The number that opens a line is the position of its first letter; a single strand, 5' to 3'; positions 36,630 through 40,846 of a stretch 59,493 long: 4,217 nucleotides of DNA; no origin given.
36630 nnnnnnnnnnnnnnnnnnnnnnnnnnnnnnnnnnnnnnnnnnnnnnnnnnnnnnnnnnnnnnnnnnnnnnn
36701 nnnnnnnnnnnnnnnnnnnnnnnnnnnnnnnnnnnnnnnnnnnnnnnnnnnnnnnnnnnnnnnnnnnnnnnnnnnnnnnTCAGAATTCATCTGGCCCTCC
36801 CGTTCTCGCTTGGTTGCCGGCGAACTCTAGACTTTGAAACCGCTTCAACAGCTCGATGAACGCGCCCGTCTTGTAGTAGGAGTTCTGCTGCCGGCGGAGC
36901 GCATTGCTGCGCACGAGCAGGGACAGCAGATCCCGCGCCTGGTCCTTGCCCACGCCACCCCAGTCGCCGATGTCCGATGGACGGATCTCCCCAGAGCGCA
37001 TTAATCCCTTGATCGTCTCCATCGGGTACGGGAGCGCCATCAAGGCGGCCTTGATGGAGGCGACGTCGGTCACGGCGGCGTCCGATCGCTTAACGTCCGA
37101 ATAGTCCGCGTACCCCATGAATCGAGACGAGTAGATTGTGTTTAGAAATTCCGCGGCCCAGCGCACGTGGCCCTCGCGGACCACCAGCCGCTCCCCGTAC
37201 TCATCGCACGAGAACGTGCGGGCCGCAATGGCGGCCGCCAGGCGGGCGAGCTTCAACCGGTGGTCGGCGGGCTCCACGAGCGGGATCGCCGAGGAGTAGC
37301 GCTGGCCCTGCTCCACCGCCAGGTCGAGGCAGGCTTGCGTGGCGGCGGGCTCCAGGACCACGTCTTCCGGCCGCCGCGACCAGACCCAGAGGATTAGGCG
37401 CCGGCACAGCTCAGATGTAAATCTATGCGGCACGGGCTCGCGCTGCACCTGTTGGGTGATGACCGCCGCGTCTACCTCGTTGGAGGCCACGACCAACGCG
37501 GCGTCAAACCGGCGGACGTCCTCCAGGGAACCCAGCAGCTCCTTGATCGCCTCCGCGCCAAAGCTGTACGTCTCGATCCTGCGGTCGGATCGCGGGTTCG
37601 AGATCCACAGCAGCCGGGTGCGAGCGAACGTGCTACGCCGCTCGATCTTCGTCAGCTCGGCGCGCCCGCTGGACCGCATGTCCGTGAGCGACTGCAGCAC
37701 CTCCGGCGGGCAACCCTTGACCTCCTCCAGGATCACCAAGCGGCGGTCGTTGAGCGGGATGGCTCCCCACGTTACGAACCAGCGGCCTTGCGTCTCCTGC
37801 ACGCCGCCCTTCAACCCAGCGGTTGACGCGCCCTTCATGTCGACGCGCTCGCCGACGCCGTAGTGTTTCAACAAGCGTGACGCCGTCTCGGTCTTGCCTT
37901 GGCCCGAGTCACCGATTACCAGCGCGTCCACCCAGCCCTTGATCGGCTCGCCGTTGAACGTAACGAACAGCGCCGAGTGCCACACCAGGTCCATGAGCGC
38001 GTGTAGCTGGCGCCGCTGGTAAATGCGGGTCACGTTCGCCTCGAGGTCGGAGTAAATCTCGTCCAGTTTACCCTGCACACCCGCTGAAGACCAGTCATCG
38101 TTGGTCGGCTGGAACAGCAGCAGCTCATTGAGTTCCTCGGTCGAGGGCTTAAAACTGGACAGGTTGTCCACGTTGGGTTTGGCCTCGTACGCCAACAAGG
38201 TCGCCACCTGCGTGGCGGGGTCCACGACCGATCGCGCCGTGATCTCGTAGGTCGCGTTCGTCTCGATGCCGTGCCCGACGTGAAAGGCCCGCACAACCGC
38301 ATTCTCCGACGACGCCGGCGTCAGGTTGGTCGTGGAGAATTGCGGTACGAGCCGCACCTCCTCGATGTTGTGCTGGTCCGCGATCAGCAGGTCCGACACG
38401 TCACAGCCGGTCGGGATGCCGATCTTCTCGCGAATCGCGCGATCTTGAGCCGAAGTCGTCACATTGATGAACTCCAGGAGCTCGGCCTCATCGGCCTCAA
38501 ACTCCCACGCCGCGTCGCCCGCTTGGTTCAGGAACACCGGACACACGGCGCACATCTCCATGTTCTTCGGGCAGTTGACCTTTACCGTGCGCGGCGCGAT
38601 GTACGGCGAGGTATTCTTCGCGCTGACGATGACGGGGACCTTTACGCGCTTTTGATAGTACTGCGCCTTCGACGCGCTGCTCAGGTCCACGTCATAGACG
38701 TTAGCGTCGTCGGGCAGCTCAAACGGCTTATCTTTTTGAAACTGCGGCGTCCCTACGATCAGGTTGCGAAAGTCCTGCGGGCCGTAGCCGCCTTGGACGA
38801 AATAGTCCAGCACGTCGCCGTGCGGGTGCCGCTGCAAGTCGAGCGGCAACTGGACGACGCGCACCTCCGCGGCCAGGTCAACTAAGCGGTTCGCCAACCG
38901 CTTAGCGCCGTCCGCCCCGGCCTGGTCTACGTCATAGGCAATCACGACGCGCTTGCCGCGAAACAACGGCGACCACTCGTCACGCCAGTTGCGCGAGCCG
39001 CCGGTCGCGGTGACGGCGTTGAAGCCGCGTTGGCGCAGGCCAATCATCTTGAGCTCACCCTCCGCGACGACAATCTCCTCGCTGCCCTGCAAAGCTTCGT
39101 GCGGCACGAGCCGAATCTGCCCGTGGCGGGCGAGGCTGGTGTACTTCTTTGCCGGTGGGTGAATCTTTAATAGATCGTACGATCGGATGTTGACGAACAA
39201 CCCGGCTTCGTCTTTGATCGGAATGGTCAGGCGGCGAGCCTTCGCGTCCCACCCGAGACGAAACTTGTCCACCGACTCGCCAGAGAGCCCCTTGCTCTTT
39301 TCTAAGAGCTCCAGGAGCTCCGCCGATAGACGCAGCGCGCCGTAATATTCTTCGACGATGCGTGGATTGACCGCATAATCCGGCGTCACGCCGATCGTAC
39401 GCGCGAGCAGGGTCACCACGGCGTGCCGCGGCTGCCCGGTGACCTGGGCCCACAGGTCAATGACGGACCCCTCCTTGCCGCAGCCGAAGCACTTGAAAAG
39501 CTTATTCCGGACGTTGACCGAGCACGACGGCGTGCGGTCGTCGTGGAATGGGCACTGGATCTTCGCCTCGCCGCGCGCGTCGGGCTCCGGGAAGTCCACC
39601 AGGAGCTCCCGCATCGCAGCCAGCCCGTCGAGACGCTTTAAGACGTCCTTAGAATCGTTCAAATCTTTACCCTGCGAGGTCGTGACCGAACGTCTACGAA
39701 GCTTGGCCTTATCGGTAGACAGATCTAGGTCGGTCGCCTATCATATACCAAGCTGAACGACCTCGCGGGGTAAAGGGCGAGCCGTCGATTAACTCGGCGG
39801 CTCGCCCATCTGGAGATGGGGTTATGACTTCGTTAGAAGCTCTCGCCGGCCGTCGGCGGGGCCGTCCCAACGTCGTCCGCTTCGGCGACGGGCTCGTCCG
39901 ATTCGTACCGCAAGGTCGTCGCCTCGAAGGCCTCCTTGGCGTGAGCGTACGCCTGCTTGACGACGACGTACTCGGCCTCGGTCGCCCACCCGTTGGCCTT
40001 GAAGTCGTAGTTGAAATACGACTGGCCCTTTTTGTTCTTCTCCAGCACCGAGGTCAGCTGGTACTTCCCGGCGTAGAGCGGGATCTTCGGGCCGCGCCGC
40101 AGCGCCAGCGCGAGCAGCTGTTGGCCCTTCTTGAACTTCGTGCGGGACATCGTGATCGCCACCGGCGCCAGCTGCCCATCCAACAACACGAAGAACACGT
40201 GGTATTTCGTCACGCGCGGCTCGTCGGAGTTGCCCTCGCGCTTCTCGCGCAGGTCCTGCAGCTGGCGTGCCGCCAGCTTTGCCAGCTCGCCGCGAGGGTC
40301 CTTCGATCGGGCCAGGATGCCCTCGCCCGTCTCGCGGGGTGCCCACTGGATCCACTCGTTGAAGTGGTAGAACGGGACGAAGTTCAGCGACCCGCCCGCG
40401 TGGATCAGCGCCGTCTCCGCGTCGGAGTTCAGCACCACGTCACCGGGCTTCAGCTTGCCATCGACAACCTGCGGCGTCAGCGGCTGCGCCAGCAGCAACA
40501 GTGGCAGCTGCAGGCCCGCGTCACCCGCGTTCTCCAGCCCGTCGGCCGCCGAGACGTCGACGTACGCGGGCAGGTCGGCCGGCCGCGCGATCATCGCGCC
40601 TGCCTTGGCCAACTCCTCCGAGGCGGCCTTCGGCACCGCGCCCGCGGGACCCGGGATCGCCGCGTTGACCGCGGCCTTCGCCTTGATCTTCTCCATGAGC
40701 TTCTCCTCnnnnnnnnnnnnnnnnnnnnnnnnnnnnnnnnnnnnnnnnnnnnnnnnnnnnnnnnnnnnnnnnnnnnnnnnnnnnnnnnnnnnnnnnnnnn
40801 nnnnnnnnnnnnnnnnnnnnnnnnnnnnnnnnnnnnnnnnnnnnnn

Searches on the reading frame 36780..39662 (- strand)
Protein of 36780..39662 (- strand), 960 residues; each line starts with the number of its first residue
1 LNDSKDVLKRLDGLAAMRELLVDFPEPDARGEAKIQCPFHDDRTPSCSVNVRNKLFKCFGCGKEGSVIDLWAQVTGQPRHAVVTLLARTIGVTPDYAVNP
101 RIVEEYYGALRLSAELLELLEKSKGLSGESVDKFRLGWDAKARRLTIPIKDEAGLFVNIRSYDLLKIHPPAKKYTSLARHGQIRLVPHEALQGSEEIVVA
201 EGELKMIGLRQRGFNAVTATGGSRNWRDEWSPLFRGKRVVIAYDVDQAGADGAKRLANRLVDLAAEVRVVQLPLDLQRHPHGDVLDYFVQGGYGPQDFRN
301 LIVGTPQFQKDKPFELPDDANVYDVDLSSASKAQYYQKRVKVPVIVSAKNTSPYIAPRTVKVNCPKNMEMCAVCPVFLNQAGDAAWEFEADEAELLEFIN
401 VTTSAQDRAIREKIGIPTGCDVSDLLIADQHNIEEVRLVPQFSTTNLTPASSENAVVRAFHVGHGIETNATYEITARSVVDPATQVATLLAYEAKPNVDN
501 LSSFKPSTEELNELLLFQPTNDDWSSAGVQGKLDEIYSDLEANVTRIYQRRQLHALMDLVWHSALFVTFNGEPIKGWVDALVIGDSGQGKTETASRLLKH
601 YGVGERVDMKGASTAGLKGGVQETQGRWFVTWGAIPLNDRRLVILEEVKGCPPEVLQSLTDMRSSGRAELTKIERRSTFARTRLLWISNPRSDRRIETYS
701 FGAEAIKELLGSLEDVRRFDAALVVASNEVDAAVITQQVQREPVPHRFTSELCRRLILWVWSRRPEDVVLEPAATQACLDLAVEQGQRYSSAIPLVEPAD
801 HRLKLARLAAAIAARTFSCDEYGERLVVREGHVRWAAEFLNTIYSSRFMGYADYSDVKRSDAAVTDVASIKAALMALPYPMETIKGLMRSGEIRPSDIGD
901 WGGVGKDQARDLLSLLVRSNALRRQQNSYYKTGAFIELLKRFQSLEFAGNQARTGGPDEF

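Call 12: search_protein_families(library=pfam, proteins=[window:36780-39662:-], max_evalue=0.01)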
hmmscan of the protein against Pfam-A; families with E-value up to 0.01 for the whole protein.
window:36780-39662:- (960 aa): 7 families
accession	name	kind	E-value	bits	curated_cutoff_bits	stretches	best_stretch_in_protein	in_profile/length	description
PF01807.25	Zn_ribbon_DnaG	-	2.6e-13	50.1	24.9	1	36-95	35-94/98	CHC2 zinc finger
PF13155.12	Toprim_2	-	4.6e-07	30.6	22.1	1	198-273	1-79/88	Toprim-like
PF13362.12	Toprim_3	-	1.5e-05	25.8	27.2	1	197-292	2-93/95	Toprim domain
PF13662.12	Toprim_4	-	5e-05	23.9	25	1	196-270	2-84/85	Toprim domain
PF01751.28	Toprim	-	0.0015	19.1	23.1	1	196-266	1-86/96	Toprim domain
PF00493.29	MCM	-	0.0032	17.1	23.3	1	572-673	52-155/224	MCM P-loop domain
PF07728.20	AAA_5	-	0.0062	17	22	0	581-692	3-125/139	AAA domain (dynein-related subfamily)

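Call 13: search_protein_families(library=phrogs, proteins=[window:36780-39662:-], max_evalue=0.001)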
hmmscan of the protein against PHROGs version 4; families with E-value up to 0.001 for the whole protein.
window:36780-39662:- (960 aa): 14 families
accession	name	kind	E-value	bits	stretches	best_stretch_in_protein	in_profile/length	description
phrog_18685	-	unknown function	2e-82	278.6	1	320-932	380-1004/1028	-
phrog_47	-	DNA, RNA and nucleotide metabolism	3.4e-27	96.4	1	7-273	25-308/947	DNA primase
phrog_6444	-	DNA, RNA and nucleotide metabolism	2.4e-19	70.6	2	36-140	39-162/577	DNA primase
phrog_6088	-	DNA, RNA and nucleotide metabolism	7.5e-16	58.7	1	17-291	4-283/772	DNA primase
phrog_360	-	DNA, RNA and nucleotide metabolism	6e-14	53.3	1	17-70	12-67/133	DNA primase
phrog_239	-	DNA, RNA and nucleotide metabolism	3.9e-12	46.9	1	28-311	36-318/801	DNA primase/helicase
phrog_11992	-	unknown function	4.5e-11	44.3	1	33-94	28-87/177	-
phrog_510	-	DNA, RNA and nucleotide metabolism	2.6e-10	40.7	1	29-101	40-112/667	DNA primase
phrog_849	-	DNA, RNA and nucleotide metabolism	4e-10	40.2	1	113-268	146-318/435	DNA primase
phrog_18097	-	DNA, RNA and nucleotide metabolism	1.1e-08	35.9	1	36-71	36-71/199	DNA primase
phrog_10371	-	DNA, RNA and nucleotide metabolism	1.3e-07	31.2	1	570-692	319-444/683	DNA helicase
phrog_5311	-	DNA, RNA and nucleotide metabolism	2.9e-07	30.1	1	3-78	66-147/692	helicase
phrog_2304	-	DNA, RNA and nucleotide metabolism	2.3e-06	28.8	1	29-74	29-74/133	DNA primase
phrog_26824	-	unknown function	3.8e-06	26.3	1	32-70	25-67/868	-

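Call 62: search_solved_structures(query=window:36780-39662:-, max_evalue=0.01)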
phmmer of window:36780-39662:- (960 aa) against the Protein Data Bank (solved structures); distinct sequences matched with E-value up to 0.01: 6.
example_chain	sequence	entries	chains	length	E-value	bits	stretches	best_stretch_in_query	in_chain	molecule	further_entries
2au3_A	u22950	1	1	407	1.3e-10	42.9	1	33-153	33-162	DNA primase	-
1d0q_A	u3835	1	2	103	4e-07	31.4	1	36-92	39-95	DNA PRIMASE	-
1eqn_A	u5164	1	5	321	0.00018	22.6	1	138-259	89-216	DNA PRIMASE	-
1dd9_A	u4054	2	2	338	0.0002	22.5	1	138-259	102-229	DNA PRIMASE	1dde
3b39_A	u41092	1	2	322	0.0009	20.3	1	138-253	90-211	DNA primase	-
5vaz_A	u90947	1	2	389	0.0035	18.3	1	138-260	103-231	DNA primase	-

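Call 82: find_homologous_proteins(query=window:36780-39662:-, max_evalue=1e-20)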
Query window:36780-39662:- (960 aa): 25 proteins with E <= 1e-20 among 8000 candidates.
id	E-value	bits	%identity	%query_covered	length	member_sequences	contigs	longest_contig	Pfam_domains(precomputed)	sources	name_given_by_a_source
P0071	0.0e+0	2155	100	98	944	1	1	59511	PF13155.13,PF01807.26,PF13662.13,PF13362.13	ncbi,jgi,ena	-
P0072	0.0e+0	1236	59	99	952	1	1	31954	PF01807.26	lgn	-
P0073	0.0e+0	1198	58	98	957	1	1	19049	PF01807.26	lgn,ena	-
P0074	0.0e+0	1154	54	100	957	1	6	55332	PF01807.26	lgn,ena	-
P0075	0.0e+0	1141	55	98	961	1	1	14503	PF13155.13,PF01807.26,PF00493.30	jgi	jgi:hypothetical protein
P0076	0.0e+0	1118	54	98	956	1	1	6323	PF13155.13,PF01807.26,PF00493.30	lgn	-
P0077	0.0e+0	1112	53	99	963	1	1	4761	PF13155.13,PF01807.26,PF00493.30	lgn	-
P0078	0.0e+0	1109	54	98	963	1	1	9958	PF01807.26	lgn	-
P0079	0.0e+0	1107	53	99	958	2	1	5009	PF13155.13,PF01807.26,PF00493.30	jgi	-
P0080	0.0e+0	1099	53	98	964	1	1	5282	PF13155.13,PF01807.26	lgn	-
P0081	0.0e+0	1092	54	97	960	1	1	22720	PF01807.26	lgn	-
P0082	0.0e+0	1089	52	98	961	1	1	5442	PF01807.26,PF00493.30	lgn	-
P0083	0.0e+0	1089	54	98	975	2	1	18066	PF13155.13,PF01807.26,PF13662.13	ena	-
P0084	0.0e+0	1088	52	98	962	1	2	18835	PF01807.26,PF00493.30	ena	-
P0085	0.0e+0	1072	52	98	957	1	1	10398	PF13155.13,PF01807.26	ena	-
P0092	5.8e-194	665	38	95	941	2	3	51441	PF01807.26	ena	-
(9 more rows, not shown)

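Call 91: predict_structure(alignment_id=A2)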
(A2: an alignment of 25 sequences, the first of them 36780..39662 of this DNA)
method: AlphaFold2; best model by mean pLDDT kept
length: 960 residues; sequences in the alignment: 25
mean_pLDDT: 85.9   pTM: 0.61
mean pLDDT of the five models: 85.9, 85.3, 83.6, 82.3, 81.9
residues with pLDDT >= 90: 399; 70-90: 484; 50-70: 56; < 50: 21
segments of 3 or more residues with pLDDT < 50: 447-453, 950-960
pLDDT, mean of each block of 10 residues (from residue 1): 77 86 87 90 89 91 91 87 78 73 92 92 91 93 92 86 85 79 84 89 93 93 78 91 87 84 90 83 91 91 86 56 87 85 91 89 74 66 75 88 86 78 85 92 63 71 89 92 86 87 88 95 94 95 87 95 93 92 91 93 90 85 83 89 93 84 77 75 94 85 90 88 88 67 84 94 94 97 92 87 96 97 95 98 92 86 80 88 88 89 89 88 83 84 63 37
secondary structure, 60 per line:
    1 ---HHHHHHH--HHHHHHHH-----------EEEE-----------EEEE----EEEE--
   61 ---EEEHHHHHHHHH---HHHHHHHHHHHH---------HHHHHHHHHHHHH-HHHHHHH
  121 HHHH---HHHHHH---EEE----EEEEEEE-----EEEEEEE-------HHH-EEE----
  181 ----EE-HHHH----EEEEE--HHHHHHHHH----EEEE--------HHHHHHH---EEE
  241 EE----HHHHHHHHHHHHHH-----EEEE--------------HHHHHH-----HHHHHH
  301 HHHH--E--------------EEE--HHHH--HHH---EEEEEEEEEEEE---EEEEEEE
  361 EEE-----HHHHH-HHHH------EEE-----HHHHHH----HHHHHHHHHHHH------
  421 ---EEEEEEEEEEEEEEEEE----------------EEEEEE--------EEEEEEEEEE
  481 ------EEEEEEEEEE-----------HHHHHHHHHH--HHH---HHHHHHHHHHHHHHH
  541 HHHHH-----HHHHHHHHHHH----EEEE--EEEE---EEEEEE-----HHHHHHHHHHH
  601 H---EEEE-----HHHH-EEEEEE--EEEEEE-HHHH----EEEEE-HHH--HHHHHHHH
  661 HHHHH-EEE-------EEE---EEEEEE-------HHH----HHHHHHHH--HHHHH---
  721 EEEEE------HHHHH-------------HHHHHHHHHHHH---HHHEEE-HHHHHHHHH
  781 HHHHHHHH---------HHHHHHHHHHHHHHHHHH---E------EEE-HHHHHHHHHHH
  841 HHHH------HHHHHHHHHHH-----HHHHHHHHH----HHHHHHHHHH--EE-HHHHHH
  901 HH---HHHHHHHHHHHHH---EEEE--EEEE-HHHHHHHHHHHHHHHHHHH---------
elements in order (helices of 4 or more, strands of 3 or more residues): H4-10 H13-20 E32-35 E47-50 E55-58 E64-66 H67-75 H79-90 H100-112 H114-124 H128-133 E137-139 E144-150 E156-162 E174-176 H188-191 E196-200 H203-211 E216-219 H228-234 E238-242 H247-260 E266-269 H284-289 H295-304 E322-324 H327-330 E339-350 E354-363 H369-373 H375-378 E385-387 H393-398 H403-414 E424-440 E457-462 E471-480 E487-496 H508-517 H526-545 H551-561 E566-569 E572-575 E579-584 H590-601 E605-608 H614-617 E619-624 E627-632 H634-637 E642-646 H653-665 E667-669 E677-679 E683-688 H703-710 H713-717 E721-725 H732-736 H750-761 E768-770 H772-788 H798-815 E826-828 H830-844 H851-861 H867-875 H880-889 H895-902 H906-918 E922-925 E928-931 H933-951

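Call 93: fold_search(model_id=the predicted structure, library=pdb)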
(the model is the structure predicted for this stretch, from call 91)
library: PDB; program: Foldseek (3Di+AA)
matches with E <= 10: 1690; with E <= 0.001: 606
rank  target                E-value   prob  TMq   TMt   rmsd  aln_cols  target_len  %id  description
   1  9e2x_5                4.2e-21  1.00  0.34  0.47  10.3       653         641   14  Cryo-EM structure of yeast CMG helicase stalled at G4-containing DNA template, state 2 (released 2025-03-19)
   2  8x7t_B                5.7e-21  1.00  0.41  0.57   8.2       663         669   15  MCM in the Apo state. (released 2024-01-17)
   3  8x7u_C                7.0e-21  1.00  0.41  0.57   8.3       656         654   15  MCM in complex with dsDNA in presence of ATP. (released 2024-01-17)
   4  9nuk_A                9.0e-21  1.00  0.36  0.54   7.7       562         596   15  SsoPfMCM:DNA class 2a from merged particles (released 2026-03-25)
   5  8x7t_D                1.0e-20  1.00  0.42  0.57   8.1       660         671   14  MCM in the Apo state. (released 2024-01-17)
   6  8kg6_5                1.7e-20  1.00  0.35  0.47  12.8       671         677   14  Yeast replisome in state I (released 2023-12-06)
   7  7pmk_5                2.9e-20  1.00  0.34  0.45  12.8       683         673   14  S. cerevisiae replisome-SCF(Dia2) complex bound to double-stranded DNA (conformation I) (released 2021-11-10)
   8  7pmn_5                3.3e-20  1.00  0.35  0.48  12.4       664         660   13  S. cerevisiae replisome-SCF(Dia2) complex bound to double-stranded DNA (conformation II) (released 2021-11-10)
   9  8w0g_3                3.7e-20  1.00  0.38  0.58   7.0       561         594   15  Cryo-EM structure of a human MCM2-7 dimer (released 2024-10-02)
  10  8p62_5                4.3e-20  1.00  0.34  0.45  13.7       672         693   14  S. cerevisiae ssDNA-sCMGE after DNA replication initiation (released 2024-05-29)
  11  8xgc_5                4.5e-20  1.00  0.34  0.46  14.9       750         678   13  Structure of yeast replisome associated with FACT and histone hexamer, Composite map (released 2024-02-14)
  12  9gjw_4                6.5e-20  1.00  0.35  0.48  17.6       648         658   13  OCCM maturation intermediate stalled with an Arginine Finger mutation in Mcm2 (released 2025-03-05)
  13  8x7u_B                6.8e-20  1.00  0.40  0.57   7.2       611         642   14  MCM in complex with dsDNA in presence of ATP. (released 2024-01-17)
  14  9gjp_5                6.8e-20  1.00  0.37  0.53  10.8       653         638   13  OCCM maturation intermediate stalled with an Arginine Finger mutation in Mcm5: Conformer 2 (released 2025-03-05)
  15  9bcx_5                7.1e-20  1.00  0.38  0.54  11.0       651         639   14  Cryo-EM structure of the S. cerevisiae ORC-Cdc6-Mcm2-7-DNA complex with a fully closed Mcm2-Mcm5 DNA entry gate (released 2025-01-01)
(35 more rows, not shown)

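Call 97: find_encoding_contigs(protein=P0074, flank=10000, max_places=4)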
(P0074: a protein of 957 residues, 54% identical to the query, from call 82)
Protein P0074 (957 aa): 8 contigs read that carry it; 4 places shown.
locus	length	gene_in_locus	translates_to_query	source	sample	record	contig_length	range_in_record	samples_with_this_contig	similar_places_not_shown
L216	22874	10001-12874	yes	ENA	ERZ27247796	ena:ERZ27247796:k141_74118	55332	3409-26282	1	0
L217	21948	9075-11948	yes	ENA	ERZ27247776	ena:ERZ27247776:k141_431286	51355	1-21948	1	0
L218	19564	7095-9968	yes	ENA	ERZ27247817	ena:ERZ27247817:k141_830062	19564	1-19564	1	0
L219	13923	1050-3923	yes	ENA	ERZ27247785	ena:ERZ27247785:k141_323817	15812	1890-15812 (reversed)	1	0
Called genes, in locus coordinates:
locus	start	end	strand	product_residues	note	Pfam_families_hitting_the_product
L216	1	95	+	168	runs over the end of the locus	-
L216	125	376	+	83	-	-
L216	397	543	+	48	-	-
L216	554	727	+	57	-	-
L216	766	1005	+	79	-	-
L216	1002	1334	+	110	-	-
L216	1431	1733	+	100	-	-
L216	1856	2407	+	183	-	-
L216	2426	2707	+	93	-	-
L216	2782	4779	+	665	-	PF00176:SNF2-rel_dom, PF00271:Helicase_C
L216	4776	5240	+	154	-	PF10263:SprT-like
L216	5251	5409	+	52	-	-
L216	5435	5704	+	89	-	-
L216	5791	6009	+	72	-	-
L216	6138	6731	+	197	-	-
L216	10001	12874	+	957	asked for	PF01807:Zn_ribbon_DnaG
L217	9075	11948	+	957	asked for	PF01807:Zn_ribbon_DnaG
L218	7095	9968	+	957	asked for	PF01807:Zn_ribbon_DnaG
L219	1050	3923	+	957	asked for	PF01807:Zn_ribbon_DnaG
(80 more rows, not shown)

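Call 98: find_encoding_contigs(protein=P0092, flank=10000, max_places=4)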
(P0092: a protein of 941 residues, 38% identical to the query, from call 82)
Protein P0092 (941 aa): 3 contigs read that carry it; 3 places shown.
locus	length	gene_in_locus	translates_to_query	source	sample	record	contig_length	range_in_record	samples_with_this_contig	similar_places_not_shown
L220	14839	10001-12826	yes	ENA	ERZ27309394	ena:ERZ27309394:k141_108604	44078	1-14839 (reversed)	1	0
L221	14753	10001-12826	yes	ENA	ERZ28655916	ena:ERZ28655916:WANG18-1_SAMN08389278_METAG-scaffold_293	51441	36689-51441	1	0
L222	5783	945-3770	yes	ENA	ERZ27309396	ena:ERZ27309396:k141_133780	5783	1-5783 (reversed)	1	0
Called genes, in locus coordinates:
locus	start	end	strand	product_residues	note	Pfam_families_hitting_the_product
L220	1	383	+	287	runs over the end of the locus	-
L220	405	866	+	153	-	-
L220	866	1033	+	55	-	-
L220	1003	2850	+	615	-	-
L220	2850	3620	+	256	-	-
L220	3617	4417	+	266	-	-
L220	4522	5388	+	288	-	PF04055:Radical_SAM (weak)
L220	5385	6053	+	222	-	PF13489:Methyltransf_23, PF08241:Methyltransf_11 (weak), PF08242:Methyltransf_12 (weak)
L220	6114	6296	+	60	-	-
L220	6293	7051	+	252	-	-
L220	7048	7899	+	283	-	-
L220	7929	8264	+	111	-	PF23992:Pam3_gp32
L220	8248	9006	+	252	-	-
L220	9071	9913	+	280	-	-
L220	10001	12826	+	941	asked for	PF01807:Zn_ribbon_DnaG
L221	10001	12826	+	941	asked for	PF01807:Zn_ribbon_DnaG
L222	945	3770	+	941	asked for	PF01807:Zn_ribbon_DnaG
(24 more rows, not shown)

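Call 118: fold_search(model_id=the predicted structure, library=viral)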
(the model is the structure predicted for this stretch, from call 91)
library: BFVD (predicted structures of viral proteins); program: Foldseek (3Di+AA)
matches with E <= 10: 1131; with E <= 0.001: 189
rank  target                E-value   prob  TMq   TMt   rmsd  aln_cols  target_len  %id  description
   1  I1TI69                1.0e-21  1.00  0.39  0.62  11.7       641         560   14  (no name in the UniProt tables at hand)
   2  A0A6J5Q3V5            9.6e-19  1.00  0.21  0.22  31.6      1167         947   12  Archaeal primase DnaG/twinkle, TOPRIM domain [uncultured Caudovirales phage]
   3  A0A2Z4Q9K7            5.5e-17  1.00  0.19  0.21  31.1      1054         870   14  DNA helicase [Microbacterium phage Zeta1847]
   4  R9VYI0                5.1e-15  1.00  0.21  0.22  35.4      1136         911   12  Putative DNA primase [Serratia phage Eta]
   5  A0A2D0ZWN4            9.9e-15  1.00  0.20  0.57  16.3       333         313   18  DNA primase [Rhodococcus phage Trina]
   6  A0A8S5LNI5            1.1e-13  1.00  0.16  0.45  16.1       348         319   17  DNA directed DNA polymerase [Siphoviridae sp. ctsf32]
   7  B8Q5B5                1.6e-13  1.00  0.18  0.31  13.5       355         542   19  (no name in the UniProt tables at hand)
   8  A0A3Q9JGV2            1.6e-13  1.00  0.18  0.20  14.0       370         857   19  (no name in the UniProt tables at hand)
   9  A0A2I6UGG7            3.1e-13  1.00  0.14  0.18  29.8      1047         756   15  Topoisomerase-primase domain-containing protein [Salinibacter phage M8CR30-4]
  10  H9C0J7                4.8e-13  1.00  0.21  0.24  24.8      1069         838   13  (no name in the UniProt tables at hand)
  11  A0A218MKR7            1.2e-12  1.00  0.16  0.28  11.8       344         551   19  Putative DNA primase [uncultured virus]
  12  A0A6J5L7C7            1.3e-12  1.00  0.13  0.20  19.9       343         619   22  Replicative DNA helicase [uncultured Caudovirales phage]
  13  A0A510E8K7            1.3e-12  1.00  0.24  0.25  27.6      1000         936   11  (no name in the UniProt tables at hand)
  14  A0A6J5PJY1            2.8e-12  1.00  0.18  0.24  24.3       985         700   11  Archaeal primase DnaG/twinkle, TOPRIM domain [uncultured Caudovirales phage]
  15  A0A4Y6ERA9            4.0e-12  1.00  0.25  0.30  34.5      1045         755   11  DNA helicase [Gordonia phage Chelms]
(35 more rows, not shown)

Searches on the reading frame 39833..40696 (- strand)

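Call 12: search_protein_families(library=pfam, proteins=[window:39833-40696:-], max_evalue=0.01)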
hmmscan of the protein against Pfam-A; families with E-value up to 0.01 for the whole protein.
window:39833-40696:- (287 aa): 1 family
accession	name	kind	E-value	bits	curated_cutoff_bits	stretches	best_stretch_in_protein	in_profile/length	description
PF23977.1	Pam3_Gp34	-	2.1e-28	100.2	27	1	42-254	7-230/235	Pam3 phage gp34-like protein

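Call 13: search_protein_families(library=phrogs, proteins=[window:39833-40696:-], max_evalue=0.001)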
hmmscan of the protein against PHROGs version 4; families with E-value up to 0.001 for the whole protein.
window:39833-40696:- (287 aa): 1 family
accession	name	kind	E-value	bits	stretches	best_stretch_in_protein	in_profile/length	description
phrog_2402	-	unknown function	4.1e-20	73.4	1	32-257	21-257/292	-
